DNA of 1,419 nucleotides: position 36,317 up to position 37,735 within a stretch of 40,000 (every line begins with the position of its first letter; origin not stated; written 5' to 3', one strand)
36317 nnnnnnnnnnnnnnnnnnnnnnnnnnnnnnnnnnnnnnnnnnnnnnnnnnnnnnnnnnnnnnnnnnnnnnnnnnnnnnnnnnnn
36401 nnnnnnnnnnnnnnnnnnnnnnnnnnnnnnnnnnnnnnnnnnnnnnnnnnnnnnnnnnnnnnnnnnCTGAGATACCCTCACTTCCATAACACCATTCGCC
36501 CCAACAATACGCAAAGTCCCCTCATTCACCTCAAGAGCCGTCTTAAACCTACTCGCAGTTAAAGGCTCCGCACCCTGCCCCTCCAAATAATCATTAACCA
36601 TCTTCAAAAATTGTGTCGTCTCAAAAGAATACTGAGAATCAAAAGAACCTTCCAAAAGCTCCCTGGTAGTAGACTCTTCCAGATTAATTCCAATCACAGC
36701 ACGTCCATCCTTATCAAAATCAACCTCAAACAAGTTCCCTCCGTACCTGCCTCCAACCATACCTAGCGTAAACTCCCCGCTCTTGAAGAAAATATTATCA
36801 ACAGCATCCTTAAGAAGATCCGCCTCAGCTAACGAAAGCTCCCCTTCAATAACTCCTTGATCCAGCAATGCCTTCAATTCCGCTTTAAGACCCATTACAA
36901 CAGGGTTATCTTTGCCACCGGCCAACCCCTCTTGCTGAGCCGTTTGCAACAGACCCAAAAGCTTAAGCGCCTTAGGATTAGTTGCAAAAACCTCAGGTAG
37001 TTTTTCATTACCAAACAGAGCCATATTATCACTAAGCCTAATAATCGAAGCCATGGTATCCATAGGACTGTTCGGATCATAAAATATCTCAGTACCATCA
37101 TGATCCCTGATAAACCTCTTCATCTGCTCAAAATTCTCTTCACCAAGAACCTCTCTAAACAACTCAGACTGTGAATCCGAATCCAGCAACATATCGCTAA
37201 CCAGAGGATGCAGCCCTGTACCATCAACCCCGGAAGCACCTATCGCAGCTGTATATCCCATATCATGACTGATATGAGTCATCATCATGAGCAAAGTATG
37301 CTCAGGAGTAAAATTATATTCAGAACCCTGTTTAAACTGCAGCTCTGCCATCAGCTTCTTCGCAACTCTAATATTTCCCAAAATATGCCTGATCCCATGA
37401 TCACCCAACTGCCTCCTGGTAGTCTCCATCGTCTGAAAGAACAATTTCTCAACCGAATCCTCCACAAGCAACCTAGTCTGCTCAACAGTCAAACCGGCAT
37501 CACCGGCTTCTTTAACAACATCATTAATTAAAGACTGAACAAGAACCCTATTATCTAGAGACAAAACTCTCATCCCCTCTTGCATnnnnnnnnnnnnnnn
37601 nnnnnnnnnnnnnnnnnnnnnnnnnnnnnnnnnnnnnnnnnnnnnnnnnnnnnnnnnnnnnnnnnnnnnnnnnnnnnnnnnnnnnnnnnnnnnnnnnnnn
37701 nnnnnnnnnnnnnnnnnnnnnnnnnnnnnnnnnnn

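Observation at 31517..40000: Orphan 8.5-kb two-operon cluster of signal-less, highly acidic proteins (giant HD-domain membrane protein + LysM-like proteins + private repeat module): candidate undescribed system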

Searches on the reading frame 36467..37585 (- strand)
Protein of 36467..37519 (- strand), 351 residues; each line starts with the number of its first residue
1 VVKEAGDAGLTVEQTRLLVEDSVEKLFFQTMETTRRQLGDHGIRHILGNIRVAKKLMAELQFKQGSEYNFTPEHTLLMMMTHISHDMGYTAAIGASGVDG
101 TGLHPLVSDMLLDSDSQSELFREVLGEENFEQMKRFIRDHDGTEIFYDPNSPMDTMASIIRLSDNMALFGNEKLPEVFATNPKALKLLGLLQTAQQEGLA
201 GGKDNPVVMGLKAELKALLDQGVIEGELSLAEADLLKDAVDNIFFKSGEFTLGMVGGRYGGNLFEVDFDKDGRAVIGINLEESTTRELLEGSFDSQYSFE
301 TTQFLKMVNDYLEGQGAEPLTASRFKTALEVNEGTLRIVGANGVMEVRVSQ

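Call 19: search_protein_families(library=pfam, proteins=[window:36467-37519:-], max_evalue=5)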
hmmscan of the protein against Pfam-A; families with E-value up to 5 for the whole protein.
seq(351 aa): 0 families

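Call 38: search_solved_structures(query=A2, max_evalue=10, show_alignments=2)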
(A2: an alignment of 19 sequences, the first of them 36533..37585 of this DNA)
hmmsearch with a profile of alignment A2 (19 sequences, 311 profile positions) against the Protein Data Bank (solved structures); distinct sequences matched with E-value up to 10: 3.
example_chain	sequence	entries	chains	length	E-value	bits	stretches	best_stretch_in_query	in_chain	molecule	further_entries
2g64_A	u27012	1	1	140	0.58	12.6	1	140-186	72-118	Putative 6-pyruvoyl tetrahydrobiopterin synthase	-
8yfq_R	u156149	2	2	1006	2.1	10.8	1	196-248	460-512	5'-3' exoribonuclease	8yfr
8yf5_A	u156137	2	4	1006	2.1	10.8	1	196-248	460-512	5'-3' exoribonuclease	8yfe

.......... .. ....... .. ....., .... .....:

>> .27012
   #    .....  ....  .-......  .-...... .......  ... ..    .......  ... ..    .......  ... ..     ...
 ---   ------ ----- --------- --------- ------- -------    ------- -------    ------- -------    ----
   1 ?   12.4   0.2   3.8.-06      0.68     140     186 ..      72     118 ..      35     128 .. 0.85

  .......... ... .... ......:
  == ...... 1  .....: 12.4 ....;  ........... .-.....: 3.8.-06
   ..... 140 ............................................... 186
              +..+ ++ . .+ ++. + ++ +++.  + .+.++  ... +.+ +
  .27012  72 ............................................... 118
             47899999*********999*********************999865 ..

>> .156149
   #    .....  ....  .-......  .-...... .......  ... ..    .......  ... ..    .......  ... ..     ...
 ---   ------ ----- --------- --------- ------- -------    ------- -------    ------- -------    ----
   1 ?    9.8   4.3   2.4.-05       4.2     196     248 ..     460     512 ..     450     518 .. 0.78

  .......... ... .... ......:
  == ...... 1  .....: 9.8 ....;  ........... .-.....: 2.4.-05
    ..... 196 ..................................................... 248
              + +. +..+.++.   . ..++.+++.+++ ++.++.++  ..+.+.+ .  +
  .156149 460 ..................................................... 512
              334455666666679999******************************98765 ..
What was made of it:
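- On HD-domain metal-dependent phosphohydrolase superfamily: The PDB profile search finds nothing (call 38).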

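Call 49: predict_structure(alignment_id=A2)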
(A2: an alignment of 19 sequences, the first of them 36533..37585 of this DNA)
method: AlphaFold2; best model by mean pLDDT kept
length: 351 residues; sequences in the alignment: 19
mean_pLDDT: 84.9   pTM: 0.86
mean pLDDT of the five models: 84.9, 82.1, 81.3, 79.9, 78.8
residues with pLDDT >= 90: 167; 70-90: 136; 50-70: 45; < 50: 3
segments of 3 or more residues with pLDDT < 50: none
pLDDT, mean of each block of 10 residues (from residue 1): 85 95 98 97 95 85 89 93 81 95 96 72 84 91 96 97 87 91 89 84 86 83 75 95 94 93 85 76 72 79 69 59 70 77 64 47
secondary structure, 60 per line:
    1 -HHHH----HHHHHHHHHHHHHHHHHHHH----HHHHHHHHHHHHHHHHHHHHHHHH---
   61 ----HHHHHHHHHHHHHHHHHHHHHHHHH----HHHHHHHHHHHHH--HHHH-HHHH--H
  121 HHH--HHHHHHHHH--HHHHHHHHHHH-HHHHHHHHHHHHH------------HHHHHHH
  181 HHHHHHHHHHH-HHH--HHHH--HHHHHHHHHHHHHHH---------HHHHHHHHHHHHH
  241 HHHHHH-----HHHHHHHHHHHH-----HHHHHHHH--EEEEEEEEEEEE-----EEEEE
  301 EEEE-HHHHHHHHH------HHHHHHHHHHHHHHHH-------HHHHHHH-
elements in order: H2-5 H10-29 H34-57 H65-89 H94-106 H109-112 H114-117 H120-123 H126-134 H137-147 H149-161 H174-191 H198-201 H204-218 H228-246 H252-263 H269-276 E279-290 E296-304 H306-314 H321-336 H344-350
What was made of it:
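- On HD-domain metal-dependent phosphohydrolase superfamily: The AF2 model is all-helical plus one beta-hairpin unit, pLDDT 84.9 (call 49).
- The structure model is confident (call 49).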

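Call 51: fold_search(model_id=the predicted structure, library=pdb)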
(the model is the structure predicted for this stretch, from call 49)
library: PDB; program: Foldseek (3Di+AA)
matches with E <= 10: 323; with E <= 0.001: 0
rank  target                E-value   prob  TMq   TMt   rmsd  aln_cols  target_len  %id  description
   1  3irh_D                1.0e-01  0.63  0.25  0.21  16.1       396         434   12  Structure of an Enterococcus Faecalis HD-domain protein complexed with dGTP and dATP (released 2009-09-22)
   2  4r8z_B                1.1e-01  0.97  0.31  0.47  13.7       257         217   16  Crystal Structure of PA4781 HD-GYP domain from Pseudomonas aeruginosa at 2.2A resolution showing a bi-metallic Ni ion  (released 2015-03-04)
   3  4r8z_A                1.2e-01  0.98  0.32  0.48  13.4       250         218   15  Crystal Structure of PA4781 HD-GYP domain from Pseudomonas aeruginosa at 2.2A resolution showing a bi-metallic Ni ion  (released 2015-03-04)
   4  4lrl_B                1.2e-01  0.60  0.26  0.21  18.2       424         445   12  Structure of an Enterococcus Faecalis HD-domain protein complexed with dGTP and dTTP (released 2013-11-20)
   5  4lrl_C                1.2e-01  0.57  0.24  0.19  14.8       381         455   10  Structure of an Enterococcus Faecalis HD-domain protein complexed with dGTP and dTTP (released 2013-11-20)
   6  3irh_A                1.2e-01  0.51  0.25  0.21  16.0       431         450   11  Structure of an Enterococcus Faecalis HD-domain protein complexed with dGTP and dATP (released 2009-09-22)
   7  2o6i_B                1.9e-01  0.41  0.25  0.21  18.0       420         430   13  Structure of an Enterococcus Faecalis HD Domain Phosphohydrolase (released 2006-12-19)
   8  5sdy                  2.1e-01  0.89  0.35  0.38  13.0       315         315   11  CRYSTAL STRUCTURE OF HUMAN PHOSPHODIESTERASE 10 IN COMPLEX WITH c4(c(NC(c1nc(ccc1Nc2cncnc2)C3CC3)=O)cnn4CCOC)C(N(C)C)=O, (released 2022-10-12)
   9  2o6i_A                2.3e-01  0.44  0.27  0.22  17.5       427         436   11  Structure of an Enterococcus Faecalis HD Domain Phosphohydrolase (released 2006-12-19)
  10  9cxj_B                2.4e-01  0.87  0.36  0.23  12.6       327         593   15  Structure of PDE6C in complex with the rod inhibitory p gamma subunit with disordered GafA region (released 2024-12-18)
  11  5dh4_A                2.6e-01  0.85  0.35  0.39  12.9       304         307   12  PDE10 complexed with 5-chloro-N-[(2,4-dimethylthiazol-5-yl)methyl]pyrazolo[1,5-a]pyrimidin-7-amine (released 2016-01-27)
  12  5dh5_A                2.6e-01  0.69  0.30  0.31  13.8       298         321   12  PDE10 complexed with N-[(1-methylpyrazol-4-yl)methyl]-5-[[(1S,2S)-2-(2-pyridyl)cyclopropyl]methoxy]pyrazolo[1,5-a]pyri (released 2016-01-27)
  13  4phl_A                2.7e-01  0.80  0.32  0.34  14.2       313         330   11  TbrPDEB1-inhibitor complex (released 2015-05-20)
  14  8qxo_C                2.9e-01  0.51  0.28  0.25  21.4       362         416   10  Cryo-EM structure of tetrameric human SAMHD1 State V - Depleted relaxed (released 2024-05-15)
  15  3irh_C                3.0e-01  0.35  0.25  0.20  15.2       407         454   12  Structure of an Enterococcus Faecalis HD-domain protein complexed with dGTP and dATP (released 2009-09-22)
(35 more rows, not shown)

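Call 71: fold_search(model_id=the predicted structure, library=viral)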
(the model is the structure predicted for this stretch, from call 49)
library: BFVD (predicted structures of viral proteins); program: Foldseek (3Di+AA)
matches with E <= 10: 202; with E <= 0.001: 0
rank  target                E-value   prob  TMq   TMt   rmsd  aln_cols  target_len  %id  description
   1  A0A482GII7            2.9e-02  1.00  0.29  0.42  12.6       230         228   12  Putative HD superfamily hydrolase [Escherichia phage vB_EcoM_Goslar]
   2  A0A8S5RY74            1.2e-01  0.98  0.32  0.47  11.2       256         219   14  Metal dependent phosphohydrolases with conserved 'HD' motif [Myoviridae sp. ctNQV2]
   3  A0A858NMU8            1.4e-01  0.28  0.15  0.16  22.9       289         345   14  (no name in the UniProt tables at hand)
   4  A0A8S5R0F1            3.8e-01  0.11  0.11  0.14  21.7       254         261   13  Uncharacterized protein (Fragment) [Myoviridae sp. ctxjh1]
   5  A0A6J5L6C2            4.5e-01  0.14  0.14  0.19  15.2       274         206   13  Uncharacterized protein [uncultured Caudovirales phage]
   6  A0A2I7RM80            5.4e-01  0.05  0.12  0.08  25.8       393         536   13  (no name in the UniProt tables at hand)
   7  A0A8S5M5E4            5.8e-01  0.90  0.29  0.44   6.9       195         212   17  HD domain [Podoviridae sp. ctaNW81]
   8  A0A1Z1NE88            6.1e-01  0.07  0.11  0.12  21.1       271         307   14  Protein G49 [Common bottlenose dolphin gammaherpesvirus 1 strain Sarasota]
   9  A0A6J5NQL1            6.4e-01  0.05  0.12  0.08  23.7       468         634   14  Uncharacterized protein [uncultured Caudovirales phage]
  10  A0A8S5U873            6.9e-01  0.06  0.13  0.11  19.8       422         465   12  Tail tape measure (Fragment) [Siphoviridae sp. ctDS752]
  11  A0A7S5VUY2            6.9e-01  0.06  0.11  0.07  23.6       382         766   10  (no name in the UniProt tables at hand)
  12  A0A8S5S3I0            9.0e-01  0.09  0.14  0.08  19.5       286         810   14  Uncharacterized protein [Siphoviridae sp. ctBLh2]
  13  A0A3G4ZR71            9.4e-01  0.20  0.21  0.25  15.0       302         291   10  Metal dependent phosphohydrolase [Dasosvirus sp.]
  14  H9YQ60                1.0e+00  0.94  0.25  0.42   3.5       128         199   12  (no name in the UniProt tables at hand)
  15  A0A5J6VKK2            1.2e+00  0.21  0.28  0.26  14.5       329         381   12  HD/PDEase domain-containing protein [Megaviridae environmental sample]
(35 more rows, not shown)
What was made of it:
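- On HD-domain metal-dependent phosphohydrolase superfamily: The best Foldseek hits are HD/PDE enzymes (probability up to 1.0), but E-values are 0.03-0.5 and query-normalised TM-scores are 0.25-0.36 (calls 51, 71).
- Closest known: HD-domain phosphohydrolase / PDEase superfamily. Same: These enzymes dominate the top Foldseek hits (calls 51, 71).
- Its best PDB and viral matches are nearly all HD/PDE enzymes (calls 51, 71).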

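Call 106: search_dna_similar(query=window:36533-37585:-, collection=phages, mode=protein, max_evalue=0.001, max_rows=15)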
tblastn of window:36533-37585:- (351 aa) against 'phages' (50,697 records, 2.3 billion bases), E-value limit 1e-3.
No match.

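Call 107: search_dna_similar(query=window:36533-37585:-, collection=plasmids, mode=protein, max_evalue=0.001, max_rows=15)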
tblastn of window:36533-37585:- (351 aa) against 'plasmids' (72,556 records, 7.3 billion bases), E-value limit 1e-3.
No match.

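Call 109: find_related_loci(query=A2, collection=viral_contigs, flank=6000)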
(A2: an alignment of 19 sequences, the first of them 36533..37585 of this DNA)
Query A2 (351 aa) in viral_contigs; peptide patterns used: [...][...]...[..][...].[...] (x = any residue, [..] = any of these).
65 stretches matched a pattern; 41 encode a relative of the query (tblastn E <= 1e-3); 41 distinct loci.
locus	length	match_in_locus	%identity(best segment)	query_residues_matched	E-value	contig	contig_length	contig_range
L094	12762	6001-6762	32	40-316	6e-34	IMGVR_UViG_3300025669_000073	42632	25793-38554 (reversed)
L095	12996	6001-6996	27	6-350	1e-32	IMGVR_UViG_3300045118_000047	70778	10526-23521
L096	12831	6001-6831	32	40-347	4e-32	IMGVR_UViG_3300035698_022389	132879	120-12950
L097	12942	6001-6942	28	15-349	7e-30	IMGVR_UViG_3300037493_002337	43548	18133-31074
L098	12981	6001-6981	28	6-349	4e-27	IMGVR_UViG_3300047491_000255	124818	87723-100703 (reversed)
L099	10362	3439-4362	28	16-333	8e-27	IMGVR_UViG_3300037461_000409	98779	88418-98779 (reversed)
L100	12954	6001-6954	28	8-347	5e-26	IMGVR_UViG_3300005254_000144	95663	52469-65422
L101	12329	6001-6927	29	16-333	4e-26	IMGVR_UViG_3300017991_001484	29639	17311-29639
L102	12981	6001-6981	27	6-349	6e-26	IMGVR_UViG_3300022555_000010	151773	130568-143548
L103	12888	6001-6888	27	12-312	1e-25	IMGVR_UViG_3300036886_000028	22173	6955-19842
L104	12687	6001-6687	32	34-279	6e-26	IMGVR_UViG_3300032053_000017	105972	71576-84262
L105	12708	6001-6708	28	36-289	1e-25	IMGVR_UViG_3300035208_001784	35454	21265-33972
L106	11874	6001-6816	28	13-318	5e-25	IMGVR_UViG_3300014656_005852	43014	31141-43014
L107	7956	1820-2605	29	6-279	5e-25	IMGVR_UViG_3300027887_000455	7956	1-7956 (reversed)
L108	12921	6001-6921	30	6-351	4e-25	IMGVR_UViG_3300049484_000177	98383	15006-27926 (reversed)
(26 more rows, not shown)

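Call 115: search_protein_families(library=pfam, alignment_id=A2, max_evalue=1)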
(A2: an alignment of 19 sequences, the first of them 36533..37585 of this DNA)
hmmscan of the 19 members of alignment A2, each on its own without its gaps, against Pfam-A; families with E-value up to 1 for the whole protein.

A. member 1, window:36533-37585:- (351 aa): 0 families

B. families by the number of members that match (of 19 scanned): 24 families
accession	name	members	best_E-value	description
PF11463.14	R-HINP1I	1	0.0046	R.HinP1I restriction endonuclease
PF09639.16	YjcQ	1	0.0058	YjcQ protein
PF18708.6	MapZ_C2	1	0.0073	MapZ extracellular C-terminal domain 2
PF25051.1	WHD_MCM8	1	0.0097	MCM8 winged helix domain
PF24617.1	POF1B_HlH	1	0.016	POF1B helix-loop-helix domain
PF16512.11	RhoGAP-FF1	1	0.022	p190-A and -B Rho GAPs FF domain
PF17901.7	EF-hand_12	1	0.03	EF-hand fold domain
PF00903.31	Glyoxalase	1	0.036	Glyoxalase/Bleomycin resistance protein/Dioxygenase superfamily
PF16399.11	Aquarius_N_1st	1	0.045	Intron-binding protein aquarius N-terminal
PF22488.1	Class_2_docking_dom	1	0.05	Class 2 C-terminal docking domain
PF17338.8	GP88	1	0.053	Gene product 88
PF11985.13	Phage_Mu_Gp27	1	0.057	Bacteriophage Mu, Gp27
PF25755.1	Phage_T3_1_05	1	0.073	Enterobacteria phage T3 gene 1.05 protein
PF01966.28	HD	1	0.095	HD domain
PF09413.15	DUF2007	1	0.1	Putative prokaryotic signal transducing protein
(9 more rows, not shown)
